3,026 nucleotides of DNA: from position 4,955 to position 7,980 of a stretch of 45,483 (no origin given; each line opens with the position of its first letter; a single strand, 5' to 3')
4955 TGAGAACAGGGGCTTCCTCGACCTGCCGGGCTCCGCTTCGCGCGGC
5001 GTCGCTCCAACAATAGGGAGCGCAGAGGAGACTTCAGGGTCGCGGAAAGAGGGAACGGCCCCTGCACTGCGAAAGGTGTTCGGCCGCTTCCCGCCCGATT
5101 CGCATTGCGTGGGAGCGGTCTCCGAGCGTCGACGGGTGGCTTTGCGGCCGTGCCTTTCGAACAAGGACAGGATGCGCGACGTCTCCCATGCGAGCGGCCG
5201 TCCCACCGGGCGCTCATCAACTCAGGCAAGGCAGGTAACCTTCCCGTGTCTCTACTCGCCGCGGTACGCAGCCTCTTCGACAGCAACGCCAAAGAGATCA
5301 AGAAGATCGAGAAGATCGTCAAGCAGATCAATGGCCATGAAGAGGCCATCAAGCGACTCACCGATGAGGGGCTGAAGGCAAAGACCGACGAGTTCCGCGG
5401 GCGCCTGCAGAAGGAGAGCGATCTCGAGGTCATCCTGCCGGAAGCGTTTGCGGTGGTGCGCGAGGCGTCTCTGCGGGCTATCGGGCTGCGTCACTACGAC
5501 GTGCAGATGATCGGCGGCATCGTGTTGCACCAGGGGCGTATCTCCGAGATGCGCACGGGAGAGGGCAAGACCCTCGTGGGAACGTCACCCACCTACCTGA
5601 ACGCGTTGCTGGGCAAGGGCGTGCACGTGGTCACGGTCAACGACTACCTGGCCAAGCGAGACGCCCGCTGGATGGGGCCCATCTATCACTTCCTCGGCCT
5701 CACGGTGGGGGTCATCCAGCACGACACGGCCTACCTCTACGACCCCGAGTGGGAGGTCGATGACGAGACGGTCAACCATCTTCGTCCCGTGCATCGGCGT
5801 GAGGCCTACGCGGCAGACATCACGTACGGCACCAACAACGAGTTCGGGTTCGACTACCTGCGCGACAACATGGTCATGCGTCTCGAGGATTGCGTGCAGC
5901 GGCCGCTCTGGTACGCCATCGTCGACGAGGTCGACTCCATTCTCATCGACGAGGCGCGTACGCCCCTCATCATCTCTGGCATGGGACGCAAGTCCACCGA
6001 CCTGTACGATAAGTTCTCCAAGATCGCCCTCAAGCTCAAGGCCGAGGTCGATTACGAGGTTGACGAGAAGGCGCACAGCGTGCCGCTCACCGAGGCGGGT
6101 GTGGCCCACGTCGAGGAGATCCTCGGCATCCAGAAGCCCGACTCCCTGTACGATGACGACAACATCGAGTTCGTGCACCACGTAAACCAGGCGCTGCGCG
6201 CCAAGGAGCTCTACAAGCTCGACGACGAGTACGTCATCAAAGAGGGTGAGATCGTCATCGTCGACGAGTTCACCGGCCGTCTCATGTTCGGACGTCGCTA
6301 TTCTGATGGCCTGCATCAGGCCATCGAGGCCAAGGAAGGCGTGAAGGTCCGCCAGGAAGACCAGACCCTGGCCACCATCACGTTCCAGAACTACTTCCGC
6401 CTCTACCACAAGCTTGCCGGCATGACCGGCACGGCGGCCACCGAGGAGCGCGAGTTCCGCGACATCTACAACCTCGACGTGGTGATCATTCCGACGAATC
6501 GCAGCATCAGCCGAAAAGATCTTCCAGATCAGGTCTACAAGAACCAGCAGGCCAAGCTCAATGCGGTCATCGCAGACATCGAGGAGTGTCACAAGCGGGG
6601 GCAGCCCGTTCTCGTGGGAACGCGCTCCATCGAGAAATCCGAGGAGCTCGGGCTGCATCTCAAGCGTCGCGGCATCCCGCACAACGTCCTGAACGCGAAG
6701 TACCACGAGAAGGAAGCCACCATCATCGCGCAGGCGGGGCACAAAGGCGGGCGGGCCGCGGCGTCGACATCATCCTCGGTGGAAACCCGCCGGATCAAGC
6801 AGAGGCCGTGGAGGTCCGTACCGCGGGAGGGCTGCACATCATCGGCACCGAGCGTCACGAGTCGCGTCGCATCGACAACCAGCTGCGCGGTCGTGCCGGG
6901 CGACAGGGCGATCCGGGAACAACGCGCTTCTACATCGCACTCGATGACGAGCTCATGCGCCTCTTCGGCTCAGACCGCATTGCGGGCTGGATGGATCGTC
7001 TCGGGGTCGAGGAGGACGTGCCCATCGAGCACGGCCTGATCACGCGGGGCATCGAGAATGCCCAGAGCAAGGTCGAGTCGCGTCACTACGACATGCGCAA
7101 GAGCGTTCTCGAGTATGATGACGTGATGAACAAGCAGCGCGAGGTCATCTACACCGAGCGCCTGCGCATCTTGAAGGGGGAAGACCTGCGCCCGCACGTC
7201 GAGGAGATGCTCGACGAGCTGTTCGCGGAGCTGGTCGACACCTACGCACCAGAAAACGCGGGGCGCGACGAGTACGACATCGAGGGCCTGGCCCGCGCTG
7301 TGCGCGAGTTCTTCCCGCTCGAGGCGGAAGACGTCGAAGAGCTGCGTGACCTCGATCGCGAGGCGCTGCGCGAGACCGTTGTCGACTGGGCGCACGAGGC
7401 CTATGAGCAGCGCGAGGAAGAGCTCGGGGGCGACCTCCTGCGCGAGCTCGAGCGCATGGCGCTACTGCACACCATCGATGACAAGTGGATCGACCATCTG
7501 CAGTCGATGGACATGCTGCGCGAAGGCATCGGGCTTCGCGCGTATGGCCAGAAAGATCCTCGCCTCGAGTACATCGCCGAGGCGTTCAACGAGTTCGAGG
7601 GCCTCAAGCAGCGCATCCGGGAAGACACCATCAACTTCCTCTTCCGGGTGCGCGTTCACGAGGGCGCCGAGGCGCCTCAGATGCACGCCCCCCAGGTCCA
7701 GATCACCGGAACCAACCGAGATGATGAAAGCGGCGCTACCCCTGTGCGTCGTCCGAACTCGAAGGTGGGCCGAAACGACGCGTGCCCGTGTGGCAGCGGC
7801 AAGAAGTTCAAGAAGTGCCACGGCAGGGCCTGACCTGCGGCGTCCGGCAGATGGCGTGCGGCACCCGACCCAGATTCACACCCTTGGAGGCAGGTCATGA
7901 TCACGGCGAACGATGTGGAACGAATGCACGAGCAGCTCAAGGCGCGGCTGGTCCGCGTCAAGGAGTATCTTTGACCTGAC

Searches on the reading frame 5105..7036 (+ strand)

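Call 55: search_protein_families(library=pfam, proteins=[window:5105-7036:+], max_evalue=0.0001)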
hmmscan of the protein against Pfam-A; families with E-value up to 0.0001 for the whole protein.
window:5105-7036:+ (644 aa): 3 families
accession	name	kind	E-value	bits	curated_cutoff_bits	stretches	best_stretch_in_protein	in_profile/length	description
PF07517.20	SecA_DEAD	-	3.7e-127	424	24.6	1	57-452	4-290/290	SecA DEAD-like domain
PF01043.26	SecA_PP_bind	-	3.5e-42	143.9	23.5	1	296-408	1-110/110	SecA preprotein cross-linking domain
PF21090.3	P-loop_SecA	-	1.6e-32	113.3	27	1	468-549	2-83/205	SecA P-loop domain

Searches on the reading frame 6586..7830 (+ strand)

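Call 73: search_protein_families(library=pfam, proteins=[window:6586-7830:+], max_evalue=0.001)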
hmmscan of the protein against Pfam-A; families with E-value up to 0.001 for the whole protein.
window:6586-7830:+ (415 aa): 3 families
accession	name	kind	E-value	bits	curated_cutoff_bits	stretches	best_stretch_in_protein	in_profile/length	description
PF07516.18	SecA_SW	-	2.8e-68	230.4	26.7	1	146-356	1-200/200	SecA Wing and Scaffold domain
PF21090.3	P-loop_SecA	-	8.6e-37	127.2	27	1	72-144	133-205/205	SecA P-loop domain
PF02810.21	SEC-C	-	2.9e-10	40.2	20.4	1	396-414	1-19/19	SEC-C motif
